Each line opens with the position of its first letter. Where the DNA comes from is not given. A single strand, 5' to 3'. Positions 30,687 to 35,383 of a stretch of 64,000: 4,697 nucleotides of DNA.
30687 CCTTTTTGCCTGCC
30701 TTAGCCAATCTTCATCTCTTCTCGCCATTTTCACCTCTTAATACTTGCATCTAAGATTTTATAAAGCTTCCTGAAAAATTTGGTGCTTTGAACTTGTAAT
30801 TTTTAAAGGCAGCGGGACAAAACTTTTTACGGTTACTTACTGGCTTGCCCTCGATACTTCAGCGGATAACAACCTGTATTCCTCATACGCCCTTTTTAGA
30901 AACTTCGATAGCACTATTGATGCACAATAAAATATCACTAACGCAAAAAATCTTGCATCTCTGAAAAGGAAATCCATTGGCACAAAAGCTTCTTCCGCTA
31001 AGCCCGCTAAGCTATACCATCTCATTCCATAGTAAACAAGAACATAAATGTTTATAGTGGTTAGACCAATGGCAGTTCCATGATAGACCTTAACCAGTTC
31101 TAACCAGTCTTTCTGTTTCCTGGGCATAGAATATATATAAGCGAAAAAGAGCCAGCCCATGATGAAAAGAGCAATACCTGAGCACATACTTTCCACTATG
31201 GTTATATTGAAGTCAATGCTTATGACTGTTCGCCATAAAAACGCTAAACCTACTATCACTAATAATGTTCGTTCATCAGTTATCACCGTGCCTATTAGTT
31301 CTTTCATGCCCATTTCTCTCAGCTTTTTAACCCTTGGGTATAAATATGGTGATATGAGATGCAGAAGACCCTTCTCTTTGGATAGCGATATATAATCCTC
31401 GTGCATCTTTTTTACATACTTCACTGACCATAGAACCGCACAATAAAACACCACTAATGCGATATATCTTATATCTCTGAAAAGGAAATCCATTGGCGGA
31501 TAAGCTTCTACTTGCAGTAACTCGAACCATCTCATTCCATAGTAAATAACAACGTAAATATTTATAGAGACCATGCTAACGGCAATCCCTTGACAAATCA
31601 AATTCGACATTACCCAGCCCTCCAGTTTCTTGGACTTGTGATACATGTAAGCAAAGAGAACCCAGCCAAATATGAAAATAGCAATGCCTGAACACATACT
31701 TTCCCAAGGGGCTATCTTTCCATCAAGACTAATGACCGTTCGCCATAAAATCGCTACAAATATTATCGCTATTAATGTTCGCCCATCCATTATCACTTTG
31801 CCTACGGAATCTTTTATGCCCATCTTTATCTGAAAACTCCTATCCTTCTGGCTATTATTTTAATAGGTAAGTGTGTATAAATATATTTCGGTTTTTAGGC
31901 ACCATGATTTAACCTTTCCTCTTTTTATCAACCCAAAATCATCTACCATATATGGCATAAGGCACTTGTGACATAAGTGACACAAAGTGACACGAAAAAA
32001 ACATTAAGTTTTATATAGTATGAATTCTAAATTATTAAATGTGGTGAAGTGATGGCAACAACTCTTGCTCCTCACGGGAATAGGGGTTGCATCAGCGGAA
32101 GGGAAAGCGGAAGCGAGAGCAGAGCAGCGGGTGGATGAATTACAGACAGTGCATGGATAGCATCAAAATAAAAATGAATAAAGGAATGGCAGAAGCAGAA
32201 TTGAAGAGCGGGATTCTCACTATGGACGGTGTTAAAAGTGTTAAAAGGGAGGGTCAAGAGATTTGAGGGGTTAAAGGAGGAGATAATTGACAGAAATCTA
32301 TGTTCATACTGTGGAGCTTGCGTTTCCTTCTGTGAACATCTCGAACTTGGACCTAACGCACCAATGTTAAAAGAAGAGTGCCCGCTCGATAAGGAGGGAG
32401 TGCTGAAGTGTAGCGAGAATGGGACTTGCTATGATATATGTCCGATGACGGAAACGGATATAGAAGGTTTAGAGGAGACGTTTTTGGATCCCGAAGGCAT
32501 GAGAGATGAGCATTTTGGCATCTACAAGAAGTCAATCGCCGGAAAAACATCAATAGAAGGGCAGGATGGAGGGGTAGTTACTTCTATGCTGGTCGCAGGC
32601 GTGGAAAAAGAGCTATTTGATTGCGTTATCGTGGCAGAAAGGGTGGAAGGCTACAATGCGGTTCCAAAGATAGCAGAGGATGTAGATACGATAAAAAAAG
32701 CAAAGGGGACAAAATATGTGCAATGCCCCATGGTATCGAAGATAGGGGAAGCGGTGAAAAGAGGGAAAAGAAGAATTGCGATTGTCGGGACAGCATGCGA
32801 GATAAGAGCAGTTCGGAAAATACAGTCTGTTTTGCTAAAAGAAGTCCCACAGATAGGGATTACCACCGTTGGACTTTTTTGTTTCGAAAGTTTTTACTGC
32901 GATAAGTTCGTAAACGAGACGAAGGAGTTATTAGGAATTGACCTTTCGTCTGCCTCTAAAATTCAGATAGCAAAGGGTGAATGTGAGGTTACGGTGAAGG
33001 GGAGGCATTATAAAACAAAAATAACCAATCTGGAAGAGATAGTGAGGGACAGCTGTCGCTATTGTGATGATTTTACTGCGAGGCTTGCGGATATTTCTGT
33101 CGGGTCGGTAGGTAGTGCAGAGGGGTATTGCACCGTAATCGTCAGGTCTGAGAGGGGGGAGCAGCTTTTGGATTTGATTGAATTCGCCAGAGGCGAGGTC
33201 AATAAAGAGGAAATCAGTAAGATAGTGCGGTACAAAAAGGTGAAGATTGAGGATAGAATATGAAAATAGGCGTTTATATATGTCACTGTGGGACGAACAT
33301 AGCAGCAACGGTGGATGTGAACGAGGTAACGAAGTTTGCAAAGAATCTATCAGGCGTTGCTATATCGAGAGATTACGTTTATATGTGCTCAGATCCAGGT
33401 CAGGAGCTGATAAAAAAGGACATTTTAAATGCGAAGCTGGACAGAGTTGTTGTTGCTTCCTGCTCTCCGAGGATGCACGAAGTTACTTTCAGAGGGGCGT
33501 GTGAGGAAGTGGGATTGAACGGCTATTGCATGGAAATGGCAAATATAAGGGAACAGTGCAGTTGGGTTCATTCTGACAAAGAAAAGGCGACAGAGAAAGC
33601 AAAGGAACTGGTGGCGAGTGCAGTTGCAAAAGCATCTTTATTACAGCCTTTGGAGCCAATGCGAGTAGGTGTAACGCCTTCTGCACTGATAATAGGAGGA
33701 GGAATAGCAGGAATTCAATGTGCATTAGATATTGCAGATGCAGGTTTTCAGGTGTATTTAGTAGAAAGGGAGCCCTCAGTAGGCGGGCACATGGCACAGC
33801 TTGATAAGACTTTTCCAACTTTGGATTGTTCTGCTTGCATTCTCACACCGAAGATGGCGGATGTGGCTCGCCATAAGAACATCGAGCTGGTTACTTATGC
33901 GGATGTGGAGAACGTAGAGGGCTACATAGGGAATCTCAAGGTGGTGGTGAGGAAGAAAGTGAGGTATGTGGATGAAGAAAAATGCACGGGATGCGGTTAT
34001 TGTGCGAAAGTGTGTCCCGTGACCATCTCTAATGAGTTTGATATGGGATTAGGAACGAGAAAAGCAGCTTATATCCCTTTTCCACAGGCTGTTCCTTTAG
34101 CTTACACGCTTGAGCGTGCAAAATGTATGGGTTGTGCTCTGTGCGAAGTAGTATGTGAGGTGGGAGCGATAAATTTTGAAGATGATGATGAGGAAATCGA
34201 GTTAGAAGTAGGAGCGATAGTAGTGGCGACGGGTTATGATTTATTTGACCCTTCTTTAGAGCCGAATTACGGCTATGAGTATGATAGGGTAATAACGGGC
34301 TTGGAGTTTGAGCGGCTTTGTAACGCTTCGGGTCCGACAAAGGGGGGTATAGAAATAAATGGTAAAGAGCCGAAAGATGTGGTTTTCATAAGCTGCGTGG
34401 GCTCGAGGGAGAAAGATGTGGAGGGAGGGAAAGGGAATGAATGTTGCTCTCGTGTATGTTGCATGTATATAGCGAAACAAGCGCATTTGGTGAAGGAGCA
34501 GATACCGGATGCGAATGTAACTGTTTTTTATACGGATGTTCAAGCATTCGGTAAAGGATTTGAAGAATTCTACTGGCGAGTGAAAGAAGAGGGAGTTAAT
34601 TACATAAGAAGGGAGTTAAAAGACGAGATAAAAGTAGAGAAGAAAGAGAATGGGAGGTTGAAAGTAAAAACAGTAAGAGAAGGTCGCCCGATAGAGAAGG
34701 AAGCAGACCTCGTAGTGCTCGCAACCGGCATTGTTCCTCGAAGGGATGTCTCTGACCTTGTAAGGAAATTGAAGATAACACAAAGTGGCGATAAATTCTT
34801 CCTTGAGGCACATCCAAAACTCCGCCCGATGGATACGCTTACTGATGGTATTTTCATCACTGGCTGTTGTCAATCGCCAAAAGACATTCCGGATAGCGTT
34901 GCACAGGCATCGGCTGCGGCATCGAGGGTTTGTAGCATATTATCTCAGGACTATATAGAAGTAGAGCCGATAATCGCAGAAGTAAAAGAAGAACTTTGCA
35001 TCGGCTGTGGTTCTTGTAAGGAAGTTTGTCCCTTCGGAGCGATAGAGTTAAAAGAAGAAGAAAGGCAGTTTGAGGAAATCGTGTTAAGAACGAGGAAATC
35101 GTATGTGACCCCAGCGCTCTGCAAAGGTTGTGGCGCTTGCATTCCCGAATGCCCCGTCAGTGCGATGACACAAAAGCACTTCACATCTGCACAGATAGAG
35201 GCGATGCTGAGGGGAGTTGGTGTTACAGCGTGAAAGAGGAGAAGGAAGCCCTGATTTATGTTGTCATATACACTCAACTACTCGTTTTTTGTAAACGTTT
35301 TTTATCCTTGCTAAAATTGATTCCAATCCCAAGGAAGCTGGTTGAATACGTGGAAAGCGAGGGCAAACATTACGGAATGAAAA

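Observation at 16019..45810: Two paralogous Mbh/Mrp-like multi-antiporter modules bracketing an FrhB-HdrA pair, with no Q-module or hydrogenase module in the window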

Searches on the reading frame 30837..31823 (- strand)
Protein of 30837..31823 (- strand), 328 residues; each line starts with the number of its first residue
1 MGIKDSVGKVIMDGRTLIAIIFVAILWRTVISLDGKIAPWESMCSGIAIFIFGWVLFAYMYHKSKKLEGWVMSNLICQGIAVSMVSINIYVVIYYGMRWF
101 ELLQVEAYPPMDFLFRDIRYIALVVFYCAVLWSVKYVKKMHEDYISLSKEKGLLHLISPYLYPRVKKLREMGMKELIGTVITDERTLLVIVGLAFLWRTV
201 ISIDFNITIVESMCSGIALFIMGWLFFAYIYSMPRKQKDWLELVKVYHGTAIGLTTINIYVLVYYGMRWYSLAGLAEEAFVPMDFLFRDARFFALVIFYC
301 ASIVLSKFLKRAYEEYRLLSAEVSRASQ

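Call 5: search_protein_families(library=pfam, proteins=[window:30837-31823:-], max_evalue=0.01)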
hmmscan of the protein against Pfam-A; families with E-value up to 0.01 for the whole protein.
window:30837-31823:- (328 aa): 1 family
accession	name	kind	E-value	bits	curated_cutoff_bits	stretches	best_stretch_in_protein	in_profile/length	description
PF05241.17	EBP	-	0.0082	16.9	25.7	1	215-280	27-90/113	EXPERA (EXPanded EBP superfamily)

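Call 39: search_protein_families(library=pfam, proteins=[window:30837-31823:-], max_evalue=0.1)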
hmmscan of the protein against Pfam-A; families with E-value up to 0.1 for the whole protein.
window:30837-31823:- (328 aa): 1 family
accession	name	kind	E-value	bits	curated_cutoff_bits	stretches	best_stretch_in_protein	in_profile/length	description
PF05241.17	EBP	-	0.0082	16.9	25.7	1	215-280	27-90/113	EXPERA (EXPanded EBP superfamily)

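Call 62: find_homologous_proteins(query=window:30837-31823:-, max_evalue=0.00001)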
Query window:30837-31823:- (328 aa): 223 proteins with E <= 0.00001 among 3711 candidates; the best 120 are listed.
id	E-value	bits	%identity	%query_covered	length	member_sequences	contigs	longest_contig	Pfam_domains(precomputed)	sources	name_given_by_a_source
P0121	2.6e-212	722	100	100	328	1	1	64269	-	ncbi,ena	-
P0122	3.3e-179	613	87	97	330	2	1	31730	-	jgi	jgi:hypothetical protein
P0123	7.5e-178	609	84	100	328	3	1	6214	-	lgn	-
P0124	1.8e-173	595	83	100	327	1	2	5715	-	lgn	-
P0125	5.9e-165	567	80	98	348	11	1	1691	-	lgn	-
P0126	6.8e-162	557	79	100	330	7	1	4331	-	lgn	-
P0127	5.4e-161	554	79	98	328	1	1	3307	-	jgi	jgi:hypothetical protein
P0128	8.3e-161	553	79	98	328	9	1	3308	-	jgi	-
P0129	1.9e-159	549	77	99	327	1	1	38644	-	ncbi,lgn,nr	ncbi:MAG: hypothetical protein IBX41_01150 [Methanophagales archaeon]|nr:hypothetical protein [Metha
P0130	4.6e-159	547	77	98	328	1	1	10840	-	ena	-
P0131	4.9e-159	547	77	98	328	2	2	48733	-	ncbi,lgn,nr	ncbi:MAG: hypothetical protein U9N41_01070 [Euryarchaeota archaeon]|nr:hypothetical protein [Euryarc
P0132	8.0e-159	547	77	100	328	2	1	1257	-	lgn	-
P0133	1.3e-157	543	77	98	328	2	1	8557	-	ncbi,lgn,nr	ncbi:MAG TPA: hypothetical protein C5S37_05855 [Methanophagales archaeon]|nr:hypothetical protein [M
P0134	1.0e-156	540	75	100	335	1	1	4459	-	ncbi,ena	-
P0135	1.3e-156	539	77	98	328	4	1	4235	-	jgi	-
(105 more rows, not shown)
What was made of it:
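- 30837..31823 (-): memb328, an 8-TM protein built from an internal 2 x 4-TM duplication; the conserved divergent neighbour of orphan L-sets. The family has 223 members; every named hit is an uncultured methane-seep-type archaeon, mostly ANME-1 (call 62).
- The family is lineage-restricted like the orphan sets (call 62).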

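Call 69: predict_structure(alignment_id=A4)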
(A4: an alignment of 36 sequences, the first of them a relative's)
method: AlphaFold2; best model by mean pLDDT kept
length: 328 residues; sequences in the alignment: 36
mean_pLDDT: 76.5   pTM: 0.78
mean pLDDT of the five models: 76.5, 74.7, 74.7, 73.0, 63.6
residues with pLDDT >= 90: 34; 70-90: 206; 50-70: 69; < 50: 19
segments of 3 or more residues with pLDDT < 50: 1-3, 156-168
pLDDT, mean of each block of 10 residues (from residue 1): 53 80 84 70 84 89 80 87 90 82 60 76 91 89 82 49 45 55 69 78 68 82 86 84 90 91 82 62 66 86 87 83 64
secondary structure, 60 per line:
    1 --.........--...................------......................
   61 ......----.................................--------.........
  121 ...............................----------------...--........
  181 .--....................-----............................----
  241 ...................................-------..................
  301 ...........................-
elements in order: H3-11 H14-32 H39-66 H71-103 H112-151 H173-181 H184-203 H209-236 H241-275 H283-327

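Call 71: fold_search(model_id=the predicted structure, library=pdb)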
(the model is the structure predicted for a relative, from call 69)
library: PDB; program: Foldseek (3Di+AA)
matches with E <= 10: 325; with E <= 0.001: 0
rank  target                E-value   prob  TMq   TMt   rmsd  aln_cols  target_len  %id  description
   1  9m0d_R                1.3e-01  0.82  0.28  0.34  17.1       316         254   12  Cryo-EM structure of neurotensin receptor 1 in complex with beta-arrestin 1 (released 2025-04-09)
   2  9lrc                  2.5e-01  0.16  0.17  0.19  15.6       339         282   11  Cryo-EM structure of the histamine H4 receptor-Gi protein complex (Receptor focused) (released 2025-06-11)
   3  8tte_A                2.6e-01  0.16  0.17  0.16  24.2       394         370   12  Protonated state of NorA at pH 5.0 (released 2024-05-29)
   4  9jed_R                4.8e-01  0.14  0.18  0.20  15.1       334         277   13  Cryo-EM structure of Histamine-bound Histamine receptor 4 H4R G protein complex (released 2025-09-10)
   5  7piu_R                5.3e-01  0.28  0.23  0.28  13.2       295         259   13  Cryo-EM structure of the agonist setmelanotide bound to the active melanocortin-4 receptor (MC4R) in complex with the  (released 2021-11-17)
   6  8yn9_R                5.8e-01  0.16  0.19  0.22  15.5       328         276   12  Cryo-EM structure of histamine H4 receptor in complex with histamine and Gi (released 2024-10-09)
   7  6h2f_C                5.8e-01  0.08  0.13  0.13  38.0       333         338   10  Structure of the pre-pore AhlB of the tripartite alpha-pore forming toxin, AHL, from Aeromonas hydrophila. (released 2019-07-10)
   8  8tkp_A                6.3e-01  0.11  0.17  0.11  17.9       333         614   15  Structure of the C. elegans TMC-2 complex (released 2024-03-27)
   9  8pwn                  6.3e-01  0.08  0.13  0.12  27.9       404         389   13  Structure of A2A adenosine receptor A2AR-StaR2-bRIL, solved at wavelength 2.75 A (released 2023-10-25)
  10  6grj_H                7.9e-01  0.07  0.13  0.13  38.1       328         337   10  Structure of the AhlB pore of the tripartite alpha-pore forming toxin, AHL, from Aeromonas hydrophila. (released 2019-07-03)
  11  7td0_R                8.6e-01  0.33  0.31  0.34  11.7       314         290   13  Lysophosphatidic acid receptor 1-Gi complex bound to LPA (released 2022-02-09)
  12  7x0t_A                9.0e-01  0.07  0.15  0.09  30.1       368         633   12  Cryo-EM structure of human ABCD1 E630Q in the presence of C26:0-CoA and ATP (released 2023-03-22)
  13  7a0g_HHH              9.8e-01  0.05  0.12  0.12  38.3       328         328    9  Structure of the SmhB pore of the tripartite alpha-pore forming toxin, Smh, from Serratia marcescens. (released 2021-03-31)
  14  7f4h_R                1.0e+00  0.25  0.27  0.31  13.8       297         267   10  Cryo-EM structure of afamelanotide-bound melanocortin-1 receptor in complex with Gs protein, Nb35 and scFv16 (released 2021-09-08)
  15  8jpp_R                1.0e+00  0.20  0.25  0.26  13.8       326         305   11  Cryo-EM structure of succinate receptor bound to succinate acid coupling MiniGsq (released 2024-05-22)
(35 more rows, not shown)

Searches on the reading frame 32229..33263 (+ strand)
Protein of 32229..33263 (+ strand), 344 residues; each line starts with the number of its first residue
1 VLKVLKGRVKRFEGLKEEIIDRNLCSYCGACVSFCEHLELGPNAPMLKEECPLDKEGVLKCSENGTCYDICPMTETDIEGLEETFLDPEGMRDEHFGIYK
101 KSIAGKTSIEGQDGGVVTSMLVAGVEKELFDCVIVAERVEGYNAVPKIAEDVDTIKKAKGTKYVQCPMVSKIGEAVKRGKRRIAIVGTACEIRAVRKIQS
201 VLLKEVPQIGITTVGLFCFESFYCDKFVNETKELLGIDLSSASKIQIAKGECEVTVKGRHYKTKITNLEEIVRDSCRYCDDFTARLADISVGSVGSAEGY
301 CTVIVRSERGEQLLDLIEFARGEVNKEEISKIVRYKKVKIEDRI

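Call 4: search_protein_families(library=pfam, proteins=[window:32229-33263:+], max_evalue=0.01)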
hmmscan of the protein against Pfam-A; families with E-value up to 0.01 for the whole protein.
window:32229-33263:+ (344 aa): 3 families
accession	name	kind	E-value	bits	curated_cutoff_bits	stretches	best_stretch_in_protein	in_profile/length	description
PF04432.18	FrhB_FdhB_C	-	6.5e-36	123.9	23.3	1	181-318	2-137/150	Coenzyme F420 hydrogenase/dehydrogenase, beta subunit C terminus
PF04422.18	FrhB_FdhB_N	-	1.4e-13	51.3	22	1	110-170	14-75/78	Coenzyme F420 hydrogenase/dehydrogenase, beta subunit N-term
PF00037.32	Fer4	-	0.0018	18.5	21.1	1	19-35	2-18/24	4Fe-4S binding domain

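Call 31: find_related_loci(query=window:32229-33263:+, collection=metagenome_contigs, flank=10000)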
Query window:32229-33263:+ (344 aa) in metagenome_contigs; peptide patterns used: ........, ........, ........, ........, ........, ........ (x = any residue, [..] = any of these).
191 stretches matched a pattern; 6 encode a relative of the query (tblastn E <= 1e-3); 6 distinct loci.
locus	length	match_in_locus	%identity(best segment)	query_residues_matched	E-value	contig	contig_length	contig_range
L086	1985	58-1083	83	3-344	0e+0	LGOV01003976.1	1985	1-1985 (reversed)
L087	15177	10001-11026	85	2-343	0e+0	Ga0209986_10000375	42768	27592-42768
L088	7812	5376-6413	72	2-341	1e-164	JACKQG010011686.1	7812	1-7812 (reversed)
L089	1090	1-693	84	114-344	8e-137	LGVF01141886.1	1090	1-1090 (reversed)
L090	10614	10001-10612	89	1-204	3e-116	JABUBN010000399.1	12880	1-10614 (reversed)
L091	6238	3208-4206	50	8-343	7e-104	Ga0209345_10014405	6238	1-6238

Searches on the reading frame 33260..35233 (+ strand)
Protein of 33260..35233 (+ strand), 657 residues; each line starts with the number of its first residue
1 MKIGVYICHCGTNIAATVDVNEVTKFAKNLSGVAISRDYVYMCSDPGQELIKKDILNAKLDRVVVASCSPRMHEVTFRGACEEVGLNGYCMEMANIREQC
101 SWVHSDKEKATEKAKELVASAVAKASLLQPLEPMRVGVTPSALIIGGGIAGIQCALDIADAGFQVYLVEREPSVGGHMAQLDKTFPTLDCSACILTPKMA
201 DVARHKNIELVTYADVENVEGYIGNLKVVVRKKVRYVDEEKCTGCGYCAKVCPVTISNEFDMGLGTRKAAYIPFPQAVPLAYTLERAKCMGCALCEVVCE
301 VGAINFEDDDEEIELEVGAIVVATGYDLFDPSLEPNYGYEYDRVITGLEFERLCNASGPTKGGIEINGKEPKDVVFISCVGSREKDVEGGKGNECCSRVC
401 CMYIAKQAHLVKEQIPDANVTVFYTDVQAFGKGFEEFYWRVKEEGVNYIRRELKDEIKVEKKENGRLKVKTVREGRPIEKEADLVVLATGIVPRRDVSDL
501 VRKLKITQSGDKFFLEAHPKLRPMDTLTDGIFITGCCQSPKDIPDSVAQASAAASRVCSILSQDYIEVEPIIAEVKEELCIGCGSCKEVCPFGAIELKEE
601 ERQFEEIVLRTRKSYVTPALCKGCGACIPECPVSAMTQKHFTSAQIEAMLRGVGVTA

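Call 4: search_protein_families(library=pfam, proteins=[window:33260-35233:+], max_evalue=0.01)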
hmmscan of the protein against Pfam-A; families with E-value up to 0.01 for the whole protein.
window:33260-35233:+ (657 aa): 27 families (the best 25 are shown)
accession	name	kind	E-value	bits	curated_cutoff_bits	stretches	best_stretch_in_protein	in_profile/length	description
PF00037.32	Fer4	-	6.6e-24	83.2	21.1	4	574-596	2-24/24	4Fe-4S binding domain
PF12838.12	Fer4_7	-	1.4e-19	70.7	27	3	580-635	2-52/52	4Fe-4S dicluster domain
PF12797.12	Fer4_2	-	1.3e-14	53.5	24.5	2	235-254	3-22/22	4Fe-4S binding domain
PF25160.1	LdpA_Fe-S-bd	-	9.3e-14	51.4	27.6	3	573-598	21-46/49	LdpA Fe-S cluster-binding domain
PF12837.12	Fer4_6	-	1.2e-13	50.7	25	3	572-595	1-24/24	4Fe-4S binding domain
PF13237.11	Fer4_10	-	1.4e-13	51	25.5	2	576-632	5-53/53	4Fe-4S dicluster domain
PF14697.11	Fer4_21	-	6.4e-13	49.1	35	2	231-254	30-53/59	4Fe-4S dicluster domain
PF07992.20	Pyr_redox_2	-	7.4e-13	49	26.1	2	143-241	4-82/291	Pyridine nucleotide-disulphide oxidoreductase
PF13187.11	Fer4_9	-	5.2e-11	42.8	27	2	580-636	2-52/52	4Fe-4S dicluster domain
PF13183.11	Fer4_8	-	1.7e-09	38.5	27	2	579-633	4-66/68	4Fe-4S dicluster domain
PF13484.11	Fer4_16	-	2e-09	38.5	30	2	580-601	2-24/66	4Fe-4S double cluster binding domain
PF13534.11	Fer4_17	-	2.3e-07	31.7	22.2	1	241-300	1-57/61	4Fe-4S dicluster domain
PF12831.13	FAD_oxidored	-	3.9e-07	30.2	27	1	143-179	3-39/416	FAD dependent oxidoreductase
PF13450.12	NAD_binding_8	-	5.2e-07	30.3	21.9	1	144-196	1-53/68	NAD(P)-binding Rossmann-like domain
PF13459.11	Fer4_15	-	6.5e-07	30.4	22.4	0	236-257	2-23/66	4Fe-4S single cluster domain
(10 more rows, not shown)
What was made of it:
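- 32229..35233 (+): frhB (32229-33263) and hdrA (33260-35233), overlapping in ATGA; a soluble F420-interacting subunit plus a flavin/FeS HdrA. Pfam (call 4).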
